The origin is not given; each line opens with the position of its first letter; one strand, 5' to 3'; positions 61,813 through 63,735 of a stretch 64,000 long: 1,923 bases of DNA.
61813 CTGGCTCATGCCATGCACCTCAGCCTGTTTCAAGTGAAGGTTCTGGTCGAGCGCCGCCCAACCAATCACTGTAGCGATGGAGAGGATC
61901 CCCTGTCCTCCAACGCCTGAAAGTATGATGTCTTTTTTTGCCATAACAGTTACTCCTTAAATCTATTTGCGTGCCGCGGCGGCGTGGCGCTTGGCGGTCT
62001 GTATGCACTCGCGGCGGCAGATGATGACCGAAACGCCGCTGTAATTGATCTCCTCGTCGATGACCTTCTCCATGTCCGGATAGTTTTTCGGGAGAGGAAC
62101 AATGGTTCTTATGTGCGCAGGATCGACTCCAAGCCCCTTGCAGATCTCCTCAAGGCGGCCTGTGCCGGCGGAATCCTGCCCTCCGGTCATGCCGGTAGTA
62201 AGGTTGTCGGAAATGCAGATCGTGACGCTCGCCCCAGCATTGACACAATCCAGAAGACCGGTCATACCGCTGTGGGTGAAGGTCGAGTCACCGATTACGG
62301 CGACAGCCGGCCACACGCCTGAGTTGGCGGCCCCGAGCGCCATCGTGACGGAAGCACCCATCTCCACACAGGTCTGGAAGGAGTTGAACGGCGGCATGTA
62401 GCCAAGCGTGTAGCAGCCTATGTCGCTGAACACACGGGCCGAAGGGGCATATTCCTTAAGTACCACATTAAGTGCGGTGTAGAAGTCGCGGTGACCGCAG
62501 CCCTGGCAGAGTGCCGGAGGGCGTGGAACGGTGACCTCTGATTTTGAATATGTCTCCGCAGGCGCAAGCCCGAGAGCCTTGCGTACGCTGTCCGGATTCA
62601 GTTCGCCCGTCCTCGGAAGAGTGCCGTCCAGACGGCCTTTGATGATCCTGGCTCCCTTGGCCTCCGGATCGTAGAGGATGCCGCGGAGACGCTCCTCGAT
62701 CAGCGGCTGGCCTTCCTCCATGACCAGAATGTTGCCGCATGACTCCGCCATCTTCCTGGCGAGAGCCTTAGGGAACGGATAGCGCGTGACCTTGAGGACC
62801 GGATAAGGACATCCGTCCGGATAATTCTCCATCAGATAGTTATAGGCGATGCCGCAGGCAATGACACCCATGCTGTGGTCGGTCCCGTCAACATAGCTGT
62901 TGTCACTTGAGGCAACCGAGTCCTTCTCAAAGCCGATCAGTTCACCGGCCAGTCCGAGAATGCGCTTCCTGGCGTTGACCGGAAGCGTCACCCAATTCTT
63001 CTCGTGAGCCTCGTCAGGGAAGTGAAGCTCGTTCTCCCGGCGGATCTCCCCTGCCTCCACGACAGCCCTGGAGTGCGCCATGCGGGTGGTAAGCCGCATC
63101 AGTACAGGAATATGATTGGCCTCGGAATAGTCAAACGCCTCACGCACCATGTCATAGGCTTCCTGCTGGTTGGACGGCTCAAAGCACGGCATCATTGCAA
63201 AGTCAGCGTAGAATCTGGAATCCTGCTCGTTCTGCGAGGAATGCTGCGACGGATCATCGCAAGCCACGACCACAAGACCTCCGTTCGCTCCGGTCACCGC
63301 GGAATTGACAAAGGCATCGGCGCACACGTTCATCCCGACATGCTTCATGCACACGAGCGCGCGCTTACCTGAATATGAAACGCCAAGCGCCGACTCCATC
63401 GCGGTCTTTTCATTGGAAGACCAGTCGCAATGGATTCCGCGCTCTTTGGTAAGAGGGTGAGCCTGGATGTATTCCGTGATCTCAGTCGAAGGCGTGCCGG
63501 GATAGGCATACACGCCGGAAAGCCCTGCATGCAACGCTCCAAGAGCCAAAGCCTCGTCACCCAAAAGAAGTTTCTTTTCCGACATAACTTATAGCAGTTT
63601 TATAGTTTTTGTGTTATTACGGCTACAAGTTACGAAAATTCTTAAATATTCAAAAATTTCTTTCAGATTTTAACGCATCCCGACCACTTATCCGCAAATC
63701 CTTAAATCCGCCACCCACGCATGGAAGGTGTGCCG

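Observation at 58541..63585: iorA-iorB-aminotransferase and then a CoA-transferase: a compact aromatic-amino-acid-to-arylacetate cassette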

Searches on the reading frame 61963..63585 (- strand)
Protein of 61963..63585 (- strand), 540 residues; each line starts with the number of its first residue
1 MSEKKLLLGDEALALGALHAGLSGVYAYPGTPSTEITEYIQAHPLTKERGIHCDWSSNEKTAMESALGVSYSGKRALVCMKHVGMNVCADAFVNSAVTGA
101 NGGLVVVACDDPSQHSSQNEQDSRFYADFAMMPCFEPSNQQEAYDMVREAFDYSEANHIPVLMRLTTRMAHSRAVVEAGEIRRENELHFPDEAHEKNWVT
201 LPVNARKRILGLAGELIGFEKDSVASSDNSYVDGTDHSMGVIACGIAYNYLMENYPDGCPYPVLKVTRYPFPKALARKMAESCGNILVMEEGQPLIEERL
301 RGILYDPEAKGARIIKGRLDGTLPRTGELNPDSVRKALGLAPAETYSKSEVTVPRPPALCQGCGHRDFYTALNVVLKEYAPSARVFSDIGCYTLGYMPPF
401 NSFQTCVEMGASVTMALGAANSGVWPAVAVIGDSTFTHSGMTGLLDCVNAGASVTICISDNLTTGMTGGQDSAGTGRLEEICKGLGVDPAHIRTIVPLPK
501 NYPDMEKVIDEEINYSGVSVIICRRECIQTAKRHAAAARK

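Call 3: search_protein_families(library=pfam, proteins=[window:61963-63585:-])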
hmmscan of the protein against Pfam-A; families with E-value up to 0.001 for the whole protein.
window:61963-63585:- (540 aa): 2 families
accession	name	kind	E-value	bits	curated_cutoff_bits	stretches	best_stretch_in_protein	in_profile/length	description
PF01855.24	POR_N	-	1.2e-12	48.5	27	1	16-186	2-175/231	Pyruvate flavodoxin/ferredoxin oxidoreductase, thiamine diP-bdg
PF02775.26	TPP_enzyme_C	-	7.2e-12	45.8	21.9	1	388-521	1-149/151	Thiamine pyrophosphate enzyme, C-terminal TPP binding domain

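Call 4: search_protein_families(library=ncbifam, proteins=[window:61963-63585:-])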
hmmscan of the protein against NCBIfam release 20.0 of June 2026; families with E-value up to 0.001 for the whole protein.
window:61963-63585:- (540 aa): 11 families
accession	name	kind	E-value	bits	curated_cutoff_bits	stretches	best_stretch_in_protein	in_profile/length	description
TIGR03336.1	IOR_alpha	equivalog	2.1e-146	488.7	650.9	1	4-537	2-541/595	indolepyruvate ferredoxin oxidoreductase subunit alpha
NF009589.0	PRK13030.1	subfamily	2.9e-33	114.7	816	1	81-488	125-561/1170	indolepyruvate ferredoxin oxidoreductase family protein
NF009588.0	PRK13029.1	subfamily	1.5e-21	76.1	952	2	83-328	127-387/1196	indolepyruvate ferredoxin oxidoreductase family protein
NF006412.0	PRK08659.1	equivalog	1.1e-17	64.3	411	1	2-180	3-185/378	2-oxoacid:acceptor oxidoreductase subunit alpha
TIGR03710.1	OAFO_sf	subfamily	4.5e-17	61.8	482.75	1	4-78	193-265/561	2-oxoacid:acceptor oxidoreductase subunit alpha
NF005507.0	PRK07119.1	subfamily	2.4e-14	52.9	399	1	2-163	2-167/352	3-methyl-2-oxobutanoate dehydrogenase subunit VorB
NF006232.0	PRK08366.1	equivalog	1e-10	40.8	646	1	4-177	7-181/394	2-ketoisovalerate ferredoxin oxidoreductase subunit alpha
NF008820.0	PRK11866.1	equivalog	3.4e-06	26.6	402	1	348-475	6-136/287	2-oxoacid ferredoxin oxidoreductase subunit beta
NF007206.0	PRK09627.1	equivalog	8e-06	25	579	1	9-179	8-182/375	2-oxoglutarate synthase subunit alpha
NF040682.1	PorA_Arch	equivalog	4.3e-05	22.6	550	1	4-162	3-163/387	pyruvate synthase subunit PorA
TIGR02177.1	PorB_KorB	subfamily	0.00034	20.2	261.9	1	359-476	3-123/286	2-oxoacid:acceptor oxidoreductase, beta subunit, pyruvate/2-ketoisovalerate family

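Call 33: search_solved_structures(query=window:61963-63585:-, max_evalue=0.001)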
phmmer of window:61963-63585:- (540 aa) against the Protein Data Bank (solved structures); distinct sequences matched with E-value up to 0.001: 2.
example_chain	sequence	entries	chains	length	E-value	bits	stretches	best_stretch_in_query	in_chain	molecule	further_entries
1yd7_A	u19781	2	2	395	3e-08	36.1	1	3-175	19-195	2-keto acid:ferredoxin oxidoreductase subunit alpha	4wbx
6n2n_A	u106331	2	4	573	3.2e-06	29.4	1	6-91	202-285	Pyruvate flavodoxin/ferredoxin oxidoreductase domain protein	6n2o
